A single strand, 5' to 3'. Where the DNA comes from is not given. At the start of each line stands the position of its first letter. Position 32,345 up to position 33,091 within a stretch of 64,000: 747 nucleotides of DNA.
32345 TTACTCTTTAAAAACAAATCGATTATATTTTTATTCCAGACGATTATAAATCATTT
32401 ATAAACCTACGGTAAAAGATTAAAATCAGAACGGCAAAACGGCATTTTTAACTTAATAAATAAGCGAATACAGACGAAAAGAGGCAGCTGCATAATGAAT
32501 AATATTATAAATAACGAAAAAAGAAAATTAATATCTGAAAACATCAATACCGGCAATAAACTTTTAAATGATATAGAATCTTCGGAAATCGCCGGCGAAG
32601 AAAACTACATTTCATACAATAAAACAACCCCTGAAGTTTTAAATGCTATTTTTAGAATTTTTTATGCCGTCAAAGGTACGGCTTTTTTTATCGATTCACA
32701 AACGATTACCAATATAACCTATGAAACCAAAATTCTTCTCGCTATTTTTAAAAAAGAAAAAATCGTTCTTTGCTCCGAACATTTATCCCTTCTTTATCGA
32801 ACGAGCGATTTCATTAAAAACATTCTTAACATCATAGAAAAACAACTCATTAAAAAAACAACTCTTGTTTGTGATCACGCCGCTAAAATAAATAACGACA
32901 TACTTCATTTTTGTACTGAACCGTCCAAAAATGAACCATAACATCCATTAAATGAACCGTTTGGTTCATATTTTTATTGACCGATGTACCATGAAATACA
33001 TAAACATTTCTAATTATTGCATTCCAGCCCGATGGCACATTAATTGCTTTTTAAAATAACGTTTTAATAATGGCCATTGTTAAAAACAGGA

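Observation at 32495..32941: Stand-alone pseudo-Hpt domain: CheA P1 paralog with phospho-His replaced by Tyr, first gene of the che operon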

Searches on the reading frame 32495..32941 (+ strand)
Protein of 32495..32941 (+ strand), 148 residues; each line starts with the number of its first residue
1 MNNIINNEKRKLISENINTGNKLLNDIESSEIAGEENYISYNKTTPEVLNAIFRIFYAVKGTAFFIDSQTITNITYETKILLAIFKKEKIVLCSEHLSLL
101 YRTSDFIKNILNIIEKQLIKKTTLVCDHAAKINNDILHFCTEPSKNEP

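Call 4: search_protein_families(library=pfam, proteins=[window:32495-32938:+], max_evalue=0.1)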
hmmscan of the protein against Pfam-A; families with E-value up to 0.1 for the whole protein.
window:32495-32938:+ (148 aa): 1 family
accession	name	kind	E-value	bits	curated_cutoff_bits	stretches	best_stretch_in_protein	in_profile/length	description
PF16478.10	DUF5055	-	0.07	13.8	25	0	70-147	22-100/105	Domain of unknown function (DUF5055)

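Call 5: find_homologous_proteins(query=window:32495-32938:+, max_evalue=0.001)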
Query window:32495-32938:+ (148 aa): 1 proteins with E <= 0.001 among 46 candidates.
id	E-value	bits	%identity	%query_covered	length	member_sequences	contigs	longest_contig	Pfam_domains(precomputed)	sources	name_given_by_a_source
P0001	5.4e-88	310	100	100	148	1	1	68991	-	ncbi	-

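Call 6: find_encoding_contigs(protein=window:32495-32941:+, flank=6000, max_places=8)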
Protein window:32495-32941:+ (148 aa): no gene with exactly this product is on record in the collection.

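Call 7: find_encoding_contigs(protein=P0001, flank=6000, max_places=8)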
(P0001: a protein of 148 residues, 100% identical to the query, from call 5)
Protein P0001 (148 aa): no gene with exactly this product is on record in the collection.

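Call 14: search_protein_representatives(protein=window:32495-32938:+)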
Query: 148 residues. Proteins with E-value up to 0.001 (for the whole library): 439; up to 1e-10: 46; up to 1e-30: 1. The best 150 are listed.
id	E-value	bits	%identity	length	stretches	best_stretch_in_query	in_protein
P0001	1.7e-88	310.1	100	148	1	1-148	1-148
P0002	4.6e-23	98.3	37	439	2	8-119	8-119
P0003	3.8e-22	95.3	35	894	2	1-117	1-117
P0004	1.6e-20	90.1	32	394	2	7-139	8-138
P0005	3.0e-20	89.2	33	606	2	11-118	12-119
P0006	3.1e-20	89.1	33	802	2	8-121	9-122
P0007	5.0e-19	85.2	35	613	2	8-119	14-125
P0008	7.3e-19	84.7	38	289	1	9-119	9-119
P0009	8.5e-19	84.5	38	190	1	7-118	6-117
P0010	5.3e-18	81.9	36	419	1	6-120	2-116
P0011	7.3e-18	81.5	38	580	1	7-119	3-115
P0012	1.5e-16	77.2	31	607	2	7-118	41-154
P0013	6.2e-16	75.2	38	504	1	7-118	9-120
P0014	1.5e-15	74.0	35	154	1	8-119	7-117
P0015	2.4e-15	73.3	29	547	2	9-117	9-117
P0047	1.6e-10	57.7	33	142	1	13-121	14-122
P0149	6.0e-07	46.1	31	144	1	8-115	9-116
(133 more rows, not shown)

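Call 20: find_encoding_contigs(protein=P0047, flank=6000, max_places=6)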
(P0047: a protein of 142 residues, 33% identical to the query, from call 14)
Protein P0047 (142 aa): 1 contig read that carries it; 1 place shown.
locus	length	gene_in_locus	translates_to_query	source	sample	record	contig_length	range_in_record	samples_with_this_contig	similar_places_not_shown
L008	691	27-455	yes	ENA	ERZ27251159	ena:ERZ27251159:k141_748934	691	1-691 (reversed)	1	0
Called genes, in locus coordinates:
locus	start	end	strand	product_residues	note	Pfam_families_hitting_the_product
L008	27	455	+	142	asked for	PF01627:Hpt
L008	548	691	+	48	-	?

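Call 21: find_encoding_contigs(protein=P0149, flank=6000, max_places=6)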
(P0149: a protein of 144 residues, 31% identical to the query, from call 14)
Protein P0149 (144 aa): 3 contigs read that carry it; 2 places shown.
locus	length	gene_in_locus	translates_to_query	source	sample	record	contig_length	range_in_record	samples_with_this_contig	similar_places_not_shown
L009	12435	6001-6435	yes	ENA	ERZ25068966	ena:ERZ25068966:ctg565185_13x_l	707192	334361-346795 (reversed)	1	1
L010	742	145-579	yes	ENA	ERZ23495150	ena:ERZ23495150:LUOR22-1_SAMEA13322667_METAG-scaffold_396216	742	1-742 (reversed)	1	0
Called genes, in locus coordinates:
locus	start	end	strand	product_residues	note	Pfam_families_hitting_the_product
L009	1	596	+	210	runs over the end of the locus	PF01625:PMSR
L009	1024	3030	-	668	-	PF20256:MoCoBD_2, PF01315:Ald_Xan_dh_C, PF02738:MoCoBD_1, PF20256:MoCoBD_2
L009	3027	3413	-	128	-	PF00111:Fer2 (faint), PF01799:Fer2_2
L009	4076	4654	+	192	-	PF00072:Response_reg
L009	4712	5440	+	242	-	PF00158:Sigma54_activat, PF14532:Sigma54_activ_2, PF25601:AAA_lid_14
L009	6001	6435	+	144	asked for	PF01627:Hpt (weak)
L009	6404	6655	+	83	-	-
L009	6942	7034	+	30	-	-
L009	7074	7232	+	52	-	-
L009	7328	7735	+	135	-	PF13690:CheX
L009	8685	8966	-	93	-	-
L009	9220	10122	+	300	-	PF04389:Peptidase_M28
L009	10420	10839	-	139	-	PF18962:Por_Secre_tail (weak), PF13860:FlgD_ig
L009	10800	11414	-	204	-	-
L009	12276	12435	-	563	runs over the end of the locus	PF00474:SSF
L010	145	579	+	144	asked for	PF01627:Hpt (weak)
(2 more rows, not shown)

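Call 32: find_homologous_proteins(query=P0047, max_evalue=0.00001)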
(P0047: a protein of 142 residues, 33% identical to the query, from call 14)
Query P0047 (142 aa): 22 proteins with E <= 0.00001 among 79 candidates.
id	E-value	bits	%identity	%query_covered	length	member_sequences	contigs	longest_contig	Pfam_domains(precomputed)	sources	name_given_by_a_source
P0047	2.0e-83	295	100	100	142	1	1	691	PF01627.29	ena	-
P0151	3.6e-56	207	71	99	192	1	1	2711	PF01627.29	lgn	-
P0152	1.3e-43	166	67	85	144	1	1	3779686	PF01627.29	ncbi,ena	-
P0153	2.1e-38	149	91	60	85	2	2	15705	PF01627.29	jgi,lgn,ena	-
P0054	4.4e-32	129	49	91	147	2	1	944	PF01627.29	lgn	-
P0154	9.6e-31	125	51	85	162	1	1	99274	PF01627.29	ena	-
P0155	1.4e-30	124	68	67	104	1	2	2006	PF01627.29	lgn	-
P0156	8.5e-28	115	43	89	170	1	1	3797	PF01627.29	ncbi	ncbi:MAG: Hpt domain-containing protein, partial [Planctomycetota bacterium]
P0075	3.6e-25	107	43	96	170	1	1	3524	PF01627.29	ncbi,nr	ncbi:MAG: Hpt domain-containing protein, partial [Desulfobulbaceae bacterium]|nr:Hpt domain-containi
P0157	5.0e-25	106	57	73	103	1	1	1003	PF01627.29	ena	-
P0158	1.6e-24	104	43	89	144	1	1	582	PF01627.29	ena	-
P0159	1.9e-23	101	43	80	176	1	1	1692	PF01627.29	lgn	-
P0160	7.5e-21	93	40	93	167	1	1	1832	PF01627.29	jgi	-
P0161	2.1e-20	91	56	56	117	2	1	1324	PF01627.29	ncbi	-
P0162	2.8e-20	91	53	58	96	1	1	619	PF01627.29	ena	-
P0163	9.0e-19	86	49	65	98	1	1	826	PF01627.29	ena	-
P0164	3.2e-18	84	40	87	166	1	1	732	PF01627.29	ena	-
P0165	1.2e-16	79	40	82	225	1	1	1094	PF01627.29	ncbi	-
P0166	1.3e-16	79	37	89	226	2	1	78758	PF01627.29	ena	-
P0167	3.8e-16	77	38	85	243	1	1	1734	PF01627.29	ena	-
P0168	4.9e-15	74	39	80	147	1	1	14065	PF01627.29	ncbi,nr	ncbi:MAG: Hpt domain-containing protein, partial [Treponema sp.]|nr:Hpt domain-containing protein [T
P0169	4.4e-11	61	43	70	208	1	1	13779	PF01627.29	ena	-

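Call 34: find_encoding_contigs(protein=P0152, flank=8000, max_places=4)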
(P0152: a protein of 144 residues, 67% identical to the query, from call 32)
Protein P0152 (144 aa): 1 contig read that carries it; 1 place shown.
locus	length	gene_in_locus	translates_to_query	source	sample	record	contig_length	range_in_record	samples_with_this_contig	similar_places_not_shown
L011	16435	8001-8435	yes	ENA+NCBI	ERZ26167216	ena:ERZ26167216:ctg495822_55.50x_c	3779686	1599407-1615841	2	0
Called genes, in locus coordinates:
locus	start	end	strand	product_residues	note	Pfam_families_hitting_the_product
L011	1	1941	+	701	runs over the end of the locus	PF04389:Peptidase_M28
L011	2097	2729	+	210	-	PF01625:PMSR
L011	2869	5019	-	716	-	PF20256:MoCoBD_2, PF01315:Ald_Xan_dh_C (weak), PF02738:MoCoBD_1, PF20256:MoCoBD_2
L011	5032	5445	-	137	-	PF01799:Fer2_2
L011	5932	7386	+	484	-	PF00072:Response_reg, PF00158:Sigma54_activat, PF14532:Sigma54_activ_2, PF25601:AAA_lid_14, PF02954:HTH_8 (weak)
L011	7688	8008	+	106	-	PF00072:Response_reg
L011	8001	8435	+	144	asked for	PF01627:Hpt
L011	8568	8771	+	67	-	-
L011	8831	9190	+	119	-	PF00072:Response_reg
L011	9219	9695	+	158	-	PF13690:CheX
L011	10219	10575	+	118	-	-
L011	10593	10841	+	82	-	PF04389:Peptidase_M28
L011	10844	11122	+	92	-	PF04389:Peptidase_M28 (weak)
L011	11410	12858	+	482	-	PF08309:LVIVD, PF15780:ASH (weak), PF22544:HYDIN_VesB_CFA65-like_Ig (weak)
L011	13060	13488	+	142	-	PF18962:Por_Secre_tail, PF13860:FlgD_ig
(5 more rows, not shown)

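Call 37: search_solved_structures(query=window:32495-32938:+, max_evalue=0.01, show_alignments=3)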
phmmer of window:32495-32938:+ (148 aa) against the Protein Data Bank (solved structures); distinct sequences matched with E-value up to 0.01: 1.
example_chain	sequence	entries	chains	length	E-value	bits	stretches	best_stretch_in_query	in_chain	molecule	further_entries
6ff6_A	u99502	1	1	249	0.0073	19.9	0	47-112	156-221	BRIC1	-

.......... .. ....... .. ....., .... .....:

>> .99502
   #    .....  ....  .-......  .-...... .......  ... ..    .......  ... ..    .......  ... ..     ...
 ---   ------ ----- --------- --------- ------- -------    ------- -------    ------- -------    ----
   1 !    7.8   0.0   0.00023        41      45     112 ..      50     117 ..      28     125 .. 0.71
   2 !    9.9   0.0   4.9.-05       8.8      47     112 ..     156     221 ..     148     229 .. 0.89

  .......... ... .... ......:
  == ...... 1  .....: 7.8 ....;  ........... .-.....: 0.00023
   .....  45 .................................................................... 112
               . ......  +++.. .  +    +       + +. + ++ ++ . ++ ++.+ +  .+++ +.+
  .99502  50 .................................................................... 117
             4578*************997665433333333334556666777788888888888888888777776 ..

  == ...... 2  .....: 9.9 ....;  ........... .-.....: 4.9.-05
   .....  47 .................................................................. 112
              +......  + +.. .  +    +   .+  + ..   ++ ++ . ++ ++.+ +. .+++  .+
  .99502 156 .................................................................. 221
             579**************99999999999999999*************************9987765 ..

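Call 47: predict_structure(alignment_id=A1)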
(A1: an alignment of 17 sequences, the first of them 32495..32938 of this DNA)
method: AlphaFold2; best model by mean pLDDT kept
length: 148 residues; sequences in the alignment: 17
mean_pLDDT: 67.3   pTM: 0.52
mean pLDDT of the five models: 67.3, 66.6, 63.9, 59.7, 59.6
residues with pLDDT >= 90: 0; 70-90: 89; 50-70: 32; < 50: 27
segments of 3 or more residues with pLDDT < 50: 1-3, 36-42, 122-128, 139-148
pLDDT, mean of each block of 10 residues (from residue 1): 63 81 74 50 62 77 72 78 75 75 80 76 48 53 41
secondary structure, 60 per line:
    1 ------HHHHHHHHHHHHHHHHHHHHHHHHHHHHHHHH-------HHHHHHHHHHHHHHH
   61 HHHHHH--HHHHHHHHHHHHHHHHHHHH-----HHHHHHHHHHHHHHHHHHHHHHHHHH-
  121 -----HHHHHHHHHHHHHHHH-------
elements in order: H7-38 H46-66 H69-88 H94-119 H126-141

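Call 52: fold_search(model_id=the predicted structure, library=pdb)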
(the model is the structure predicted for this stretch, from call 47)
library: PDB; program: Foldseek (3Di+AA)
matches with E <= 10: 131; with E <= 0.001: 0
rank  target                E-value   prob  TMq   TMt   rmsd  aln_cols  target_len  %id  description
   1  2lp4_MODEL_1_A        3.0e-02  1.00  0.64  0.45   4.7       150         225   19  Solution structure of P1-CheY/P2 complex in bacterial chemotaxis (released 2012-10-24)
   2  3kyj_A                5.1e-02  1.00  0.61  0.68   3.8       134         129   13  Crystal structure of the P1 domain of CheA3 in complex with CheY6 from R. sphaeroides (released 2010-02-16)
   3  1tqg                  9.5e-02  1.00  0.52  0.69   3.3       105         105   16  CheA phosphotransferase domain from Thermotoga maritima (released 2004-09-07)
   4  3kyi_A                9.5e-02  1.00  0.61  0.68   3.8       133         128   13  Crystal structure of the phosphorylated P1 domain of CheA3 in complex with CheY6 from R. sphaeroides (released 2010-02-16)
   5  1i5n_C                1.7e-01  1.00  0.61  0.70   3.9       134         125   19  Crystal structure of the P1 domain of CheA from Salmonella typhimurium (released 2001-07-11)
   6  1i5n_D                3.7e-01  0.99  0.61  0.68   3.8       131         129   18  Crystal structure of the P1 domain of CheA from Salmonella typhimurium (released 2001-07-11)
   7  3jc1_Aa               5.9e-01  0.12  0.21  0.17  20.9       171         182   11  Electron cryo-microscopy of the IST1-CHMP1B ESCRT-III copolymer (released 2015-12-16)
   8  7t03_MODEL_1_A        1.5e+00  0.69  0.44  0.58   4.3       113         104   17  NMR structure of a designed cold unfolding four helix bundle (released 2022-03-02)
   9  9iya_A                1.7e+00  0.66  0.45  0.21   3.9       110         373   16  Cryo-EM structure of GPR55-Fab-Nb-ONO-9710531 complex (released 2025-01-01)
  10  9had_C                1.7e+00  0.63  0.48  0.61   4.0       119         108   12  Der f 21 dust mite allergen with computationally designed DerF21_b10 binder (released 2024-12-18)
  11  5a7d_N                1.9e+00  0.28  0.42  0.26  12.0       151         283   14  Tetrameric assembly of LGN with Inscuteable (released 2016-08-03)
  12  8eja_A                2.2e+00  0.11  0.24  0.29  18.5       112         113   10  Computational design of potent and selective inhibitors of Bak and Bax (released 2024-03-20)
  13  8bw8_F                2.3e+00  0.41  0.44  0.28   4.6       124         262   10  Crystal structure of the dCNK-SAM-CRIC-PDZ/dHYP-SAM complex (released 2024-02-21)
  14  2lch_MODEL_1_A        2.4e+00  0.51  0.43  0.53   4.5       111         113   18  Solution NMR Structure of a Protein With a Redesigned Hydrophobic Core, Northeast Structural Genomics Consorti (released 2011-05-25)
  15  6dg6_D                2.4e+00  0.20  0.31  0.39   6.3       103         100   12  Structure of a de novo designed Interleukin-2/Interleukin-15 mimetic (released 2019-01-16)
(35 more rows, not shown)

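Call 65: find_related_loci(query=window:32495-32938:+, collection=metagenome_contigs, flank=4000)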
Query window:32495-32938:+ (148 aa) in metagenome_contigs; peptide patterns used: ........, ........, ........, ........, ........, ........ (x = any residue, [..] = any of these).
538 stretches matched a pattern, but none encodes a relative of the query by tblastn (E <= 1e-3).

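Call 78: find_homologous_proteins(query=P0152, max_evalue=1e-10)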
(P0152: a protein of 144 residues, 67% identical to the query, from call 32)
Query P0152 (144 aa): 5 proteins with E <= 1e-10 among 19 candidates.
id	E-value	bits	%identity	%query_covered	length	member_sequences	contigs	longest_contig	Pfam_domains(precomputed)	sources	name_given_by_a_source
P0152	3.1e-87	307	100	100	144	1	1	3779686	PF01627.29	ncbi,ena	-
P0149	1.9e-73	262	85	100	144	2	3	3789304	PF01627.29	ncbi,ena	-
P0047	2.3e-43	165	67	83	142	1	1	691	PF01627.29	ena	-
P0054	2.2e-26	110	50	76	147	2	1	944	PF01627.29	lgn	-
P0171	1.7e-25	107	47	78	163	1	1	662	PF01627.29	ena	-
